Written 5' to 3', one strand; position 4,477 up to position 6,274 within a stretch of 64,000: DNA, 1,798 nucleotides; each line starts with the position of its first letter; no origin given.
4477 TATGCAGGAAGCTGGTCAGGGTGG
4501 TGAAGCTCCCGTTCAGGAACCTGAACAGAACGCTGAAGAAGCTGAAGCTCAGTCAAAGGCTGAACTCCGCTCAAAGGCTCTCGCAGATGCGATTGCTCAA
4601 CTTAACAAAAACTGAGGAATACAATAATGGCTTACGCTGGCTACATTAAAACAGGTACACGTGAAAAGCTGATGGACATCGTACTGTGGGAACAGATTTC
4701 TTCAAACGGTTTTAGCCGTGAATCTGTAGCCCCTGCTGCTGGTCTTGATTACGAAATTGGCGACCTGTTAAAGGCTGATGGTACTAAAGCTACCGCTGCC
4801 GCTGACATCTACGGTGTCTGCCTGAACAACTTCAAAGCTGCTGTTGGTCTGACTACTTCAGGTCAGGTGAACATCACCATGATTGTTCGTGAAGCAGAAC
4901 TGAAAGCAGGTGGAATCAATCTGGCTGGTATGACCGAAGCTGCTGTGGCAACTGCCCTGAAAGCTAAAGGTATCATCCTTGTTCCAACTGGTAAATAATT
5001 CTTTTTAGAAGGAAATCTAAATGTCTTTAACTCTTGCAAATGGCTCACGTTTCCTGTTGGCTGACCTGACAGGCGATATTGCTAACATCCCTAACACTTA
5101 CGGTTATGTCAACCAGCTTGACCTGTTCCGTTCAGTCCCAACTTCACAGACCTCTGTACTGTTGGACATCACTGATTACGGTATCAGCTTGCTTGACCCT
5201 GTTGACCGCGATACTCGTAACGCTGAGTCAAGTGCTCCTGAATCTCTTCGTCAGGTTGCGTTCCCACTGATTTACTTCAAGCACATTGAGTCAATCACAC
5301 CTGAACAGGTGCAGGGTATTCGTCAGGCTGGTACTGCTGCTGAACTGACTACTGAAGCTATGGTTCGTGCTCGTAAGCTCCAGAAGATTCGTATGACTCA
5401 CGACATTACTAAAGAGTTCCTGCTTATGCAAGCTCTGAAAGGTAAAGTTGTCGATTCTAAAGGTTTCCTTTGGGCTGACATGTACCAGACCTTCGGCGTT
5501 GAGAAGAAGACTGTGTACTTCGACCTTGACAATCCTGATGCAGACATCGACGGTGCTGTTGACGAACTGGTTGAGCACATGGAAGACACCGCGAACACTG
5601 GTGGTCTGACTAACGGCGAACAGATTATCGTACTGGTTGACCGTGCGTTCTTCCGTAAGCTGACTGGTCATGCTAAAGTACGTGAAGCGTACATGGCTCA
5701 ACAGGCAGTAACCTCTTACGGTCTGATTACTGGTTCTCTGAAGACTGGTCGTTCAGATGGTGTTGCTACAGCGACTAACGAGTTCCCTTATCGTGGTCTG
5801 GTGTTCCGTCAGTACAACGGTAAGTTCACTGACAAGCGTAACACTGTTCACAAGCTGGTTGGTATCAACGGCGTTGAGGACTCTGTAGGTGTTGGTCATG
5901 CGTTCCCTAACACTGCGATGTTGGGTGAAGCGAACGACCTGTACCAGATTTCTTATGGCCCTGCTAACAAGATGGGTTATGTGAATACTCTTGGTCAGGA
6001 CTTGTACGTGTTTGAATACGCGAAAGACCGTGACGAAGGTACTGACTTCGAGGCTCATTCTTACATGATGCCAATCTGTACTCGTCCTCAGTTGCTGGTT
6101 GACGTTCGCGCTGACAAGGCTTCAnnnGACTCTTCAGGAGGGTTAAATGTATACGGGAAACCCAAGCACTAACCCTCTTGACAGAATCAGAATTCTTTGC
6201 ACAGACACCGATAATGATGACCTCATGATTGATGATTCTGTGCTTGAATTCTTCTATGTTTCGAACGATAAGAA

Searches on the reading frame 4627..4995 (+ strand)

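Call 52: search_protein_families(library=phrogs, proteins=[window:4627-4995:+], max_evalue=0.00001)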
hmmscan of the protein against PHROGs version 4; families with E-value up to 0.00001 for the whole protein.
window:4627-4995:+ (123 aa): 2 families
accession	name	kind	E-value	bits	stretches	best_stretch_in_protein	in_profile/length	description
phrog_4146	-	other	9.8e-59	197.9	1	1-123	1-125/125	tail protease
phrog_2680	-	head and packaging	2.8e-07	31.7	1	14-117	7-118/129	head decoration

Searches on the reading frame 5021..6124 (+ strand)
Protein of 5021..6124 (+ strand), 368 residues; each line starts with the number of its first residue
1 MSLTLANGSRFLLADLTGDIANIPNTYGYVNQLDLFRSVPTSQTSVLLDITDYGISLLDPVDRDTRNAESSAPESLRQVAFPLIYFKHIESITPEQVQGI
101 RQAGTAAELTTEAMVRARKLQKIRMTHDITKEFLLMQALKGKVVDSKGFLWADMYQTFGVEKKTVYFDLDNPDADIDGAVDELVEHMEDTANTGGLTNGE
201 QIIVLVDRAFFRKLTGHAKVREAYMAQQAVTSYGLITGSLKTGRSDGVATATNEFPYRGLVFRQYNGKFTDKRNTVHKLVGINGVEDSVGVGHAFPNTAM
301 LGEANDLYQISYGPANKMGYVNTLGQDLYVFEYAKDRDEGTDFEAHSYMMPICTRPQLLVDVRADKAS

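Call 52: search_protein_families(library=phrogs, proteins=[window:5021-6124:+], max_evalue=0.00001)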
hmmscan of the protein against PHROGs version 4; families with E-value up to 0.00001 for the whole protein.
window:5021-6124:+ (368 aa): 1 family
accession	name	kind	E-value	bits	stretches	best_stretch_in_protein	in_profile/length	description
phrog_29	-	head and packaging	1.3e-61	210.1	1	11-366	29-360/439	major head protein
